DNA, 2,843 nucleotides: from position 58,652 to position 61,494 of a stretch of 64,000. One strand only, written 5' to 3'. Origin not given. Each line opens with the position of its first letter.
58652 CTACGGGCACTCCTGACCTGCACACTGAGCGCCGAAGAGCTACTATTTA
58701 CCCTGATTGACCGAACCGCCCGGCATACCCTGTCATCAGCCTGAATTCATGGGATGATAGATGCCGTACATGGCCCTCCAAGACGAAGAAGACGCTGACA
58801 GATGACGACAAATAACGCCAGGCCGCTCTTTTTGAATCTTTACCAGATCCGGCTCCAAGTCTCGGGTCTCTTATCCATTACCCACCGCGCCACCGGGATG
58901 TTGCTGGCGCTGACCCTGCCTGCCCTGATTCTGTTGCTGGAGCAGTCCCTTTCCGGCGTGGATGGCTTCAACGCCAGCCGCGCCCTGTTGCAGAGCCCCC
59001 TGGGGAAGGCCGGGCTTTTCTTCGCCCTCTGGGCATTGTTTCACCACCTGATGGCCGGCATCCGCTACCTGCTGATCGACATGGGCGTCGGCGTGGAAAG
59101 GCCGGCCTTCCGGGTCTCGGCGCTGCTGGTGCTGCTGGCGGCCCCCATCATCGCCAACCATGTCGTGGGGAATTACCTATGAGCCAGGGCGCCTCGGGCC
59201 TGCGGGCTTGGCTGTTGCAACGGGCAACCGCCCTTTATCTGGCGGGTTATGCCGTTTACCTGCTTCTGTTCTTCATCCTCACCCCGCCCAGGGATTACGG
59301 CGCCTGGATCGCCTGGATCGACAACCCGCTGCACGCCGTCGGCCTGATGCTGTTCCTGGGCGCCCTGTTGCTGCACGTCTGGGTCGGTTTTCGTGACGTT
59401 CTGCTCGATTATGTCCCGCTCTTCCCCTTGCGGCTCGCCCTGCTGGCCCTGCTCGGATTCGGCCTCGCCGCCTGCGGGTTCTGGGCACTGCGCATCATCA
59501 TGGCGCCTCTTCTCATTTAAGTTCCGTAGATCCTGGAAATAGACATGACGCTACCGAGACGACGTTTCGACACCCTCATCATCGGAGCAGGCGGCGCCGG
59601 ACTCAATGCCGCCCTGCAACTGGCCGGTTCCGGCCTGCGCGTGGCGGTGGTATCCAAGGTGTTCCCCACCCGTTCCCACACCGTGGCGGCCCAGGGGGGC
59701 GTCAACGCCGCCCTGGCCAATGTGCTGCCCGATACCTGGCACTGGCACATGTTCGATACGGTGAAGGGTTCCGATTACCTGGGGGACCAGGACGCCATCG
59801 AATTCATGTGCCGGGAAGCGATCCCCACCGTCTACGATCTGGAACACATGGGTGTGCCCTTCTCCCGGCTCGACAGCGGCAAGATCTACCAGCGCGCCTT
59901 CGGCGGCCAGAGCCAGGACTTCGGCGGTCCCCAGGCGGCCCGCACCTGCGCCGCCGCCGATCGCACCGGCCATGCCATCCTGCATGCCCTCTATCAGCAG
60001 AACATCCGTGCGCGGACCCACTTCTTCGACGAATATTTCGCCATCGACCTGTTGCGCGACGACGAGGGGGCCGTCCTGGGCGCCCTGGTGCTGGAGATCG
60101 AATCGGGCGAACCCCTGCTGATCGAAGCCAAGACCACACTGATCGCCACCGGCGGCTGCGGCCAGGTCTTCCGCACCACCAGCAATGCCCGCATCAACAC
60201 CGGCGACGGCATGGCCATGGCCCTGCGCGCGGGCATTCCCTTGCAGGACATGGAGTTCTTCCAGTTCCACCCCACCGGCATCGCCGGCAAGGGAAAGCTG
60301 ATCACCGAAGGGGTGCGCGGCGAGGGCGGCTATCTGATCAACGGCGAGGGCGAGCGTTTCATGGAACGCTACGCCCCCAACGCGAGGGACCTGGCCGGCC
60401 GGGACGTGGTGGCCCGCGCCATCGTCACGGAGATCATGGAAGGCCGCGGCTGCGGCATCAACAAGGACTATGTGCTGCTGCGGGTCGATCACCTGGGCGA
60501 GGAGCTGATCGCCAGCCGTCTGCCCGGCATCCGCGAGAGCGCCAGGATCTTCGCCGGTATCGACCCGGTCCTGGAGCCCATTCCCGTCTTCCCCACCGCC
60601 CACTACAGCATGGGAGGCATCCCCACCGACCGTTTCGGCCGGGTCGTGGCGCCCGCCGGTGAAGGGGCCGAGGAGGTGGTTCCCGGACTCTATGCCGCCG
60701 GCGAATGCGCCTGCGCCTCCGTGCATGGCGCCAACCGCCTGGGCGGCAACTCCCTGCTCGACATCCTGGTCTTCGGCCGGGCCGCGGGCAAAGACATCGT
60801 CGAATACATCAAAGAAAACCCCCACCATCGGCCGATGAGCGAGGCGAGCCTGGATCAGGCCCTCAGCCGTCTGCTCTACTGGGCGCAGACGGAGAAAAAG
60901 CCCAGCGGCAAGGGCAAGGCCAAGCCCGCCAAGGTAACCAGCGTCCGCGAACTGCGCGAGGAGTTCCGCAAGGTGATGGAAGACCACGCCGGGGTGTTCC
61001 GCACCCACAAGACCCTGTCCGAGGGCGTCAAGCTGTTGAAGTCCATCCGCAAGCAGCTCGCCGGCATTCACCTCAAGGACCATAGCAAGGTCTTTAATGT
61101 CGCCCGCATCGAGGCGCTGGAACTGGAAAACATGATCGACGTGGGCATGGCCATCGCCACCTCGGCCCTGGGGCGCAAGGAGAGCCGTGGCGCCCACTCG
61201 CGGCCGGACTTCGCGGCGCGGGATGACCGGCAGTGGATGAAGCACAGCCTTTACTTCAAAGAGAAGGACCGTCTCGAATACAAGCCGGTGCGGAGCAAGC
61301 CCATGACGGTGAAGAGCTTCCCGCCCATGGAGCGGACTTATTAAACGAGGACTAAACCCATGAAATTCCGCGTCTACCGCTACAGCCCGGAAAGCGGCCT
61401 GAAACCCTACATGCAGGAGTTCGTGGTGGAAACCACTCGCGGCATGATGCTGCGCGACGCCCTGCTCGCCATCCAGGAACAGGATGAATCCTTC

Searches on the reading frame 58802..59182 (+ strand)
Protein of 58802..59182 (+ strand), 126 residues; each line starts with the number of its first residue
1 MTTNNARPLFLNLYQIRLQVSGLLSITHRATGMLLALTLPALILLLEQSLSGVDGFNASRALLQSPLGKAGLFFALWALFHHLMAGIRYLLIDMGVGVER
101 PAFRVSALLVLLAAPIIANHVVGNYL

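Call 8: search_protein_families(library=pfam, proteins=[window:58802-59182:+], max_evalue=0.01)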
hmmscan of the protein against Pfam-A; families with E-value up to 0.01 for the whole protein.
window:58802-59182:+ (126 aa): 2 families
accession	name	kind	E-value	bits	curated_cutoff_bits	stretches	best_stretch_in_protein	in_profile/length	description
PF01127.27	Sdh_cyt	-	7.9e-23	81.3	25.8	1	4-114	2-115/122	Succinate dehydrogenase/Fumarate reductase transmembrane subunit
PF02313.22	Fumarate_red_D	-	0.00018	22.2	25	1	30-100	16-92/114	Fumarate reductase subunit D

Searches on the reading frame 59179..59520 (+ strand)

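Call 8: search_protein_families(library=pfam, proteins=[window:59179-59520:+], max_evalue=0.01)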
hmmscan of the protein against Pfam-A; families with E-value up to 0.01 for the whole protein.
window:59179-59520:+ (113 aa): 2 families
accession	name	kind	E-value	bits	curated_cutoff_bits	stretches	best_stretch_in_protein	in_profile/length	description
PF01127.27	Sdh_cyt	-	1.7e-09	38.3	25.8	1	8-78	20-95/122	Succinate dehydrogenase/Fumarate reductase transmembrane subunit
PF02300.22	Fumarate_red_C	-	0.00031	21.3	24.2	1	9-71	22-86/127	Fumarate reductase subunit C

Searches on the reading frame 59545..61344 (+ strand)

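Call 8: search_protein_families(library=pfam, proteins=[window:59545-61344:+], max_evalue=0.01)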
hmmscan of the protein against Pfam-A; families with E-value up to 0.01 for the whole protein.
window:59545-61344:+ (599 aa): 7 families
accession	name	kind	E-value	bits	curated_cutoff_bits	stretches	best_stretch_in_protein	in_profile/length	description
PF00890.30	FAD_binding_2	-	9.1e-114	381.3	20.4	1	9-404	1-414/414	FAD binding domain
PF02910.25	Succ_DH_flav_C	-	4.7e-42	143.4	20.8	1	471-599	1-130/130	Fumarate reductase flavoprotein C-term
PF01266.30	DAO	-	2.5e-07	31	27.9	1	9-116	1-92/353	FAD dependent oxidoreductase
PF07992.20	Pyr_redox_2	-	8.4e-06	25.8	26.1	1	8-42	1-31/291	Pyridine nucleotide-disulphide oxidoreductase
PF03486.20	HI0933_like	-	1.1e-05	25.5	50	1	9-56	2-50/244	HI0933-like protein Rossmann domain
PF01946.23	Thi4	-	1.5e-05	24.8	26.2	0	9-38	19-49/235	Thi4 family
PF01494.25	FAD_binding_3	-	0.00086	19.1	22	1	8-43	2-37/349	FAD binding domain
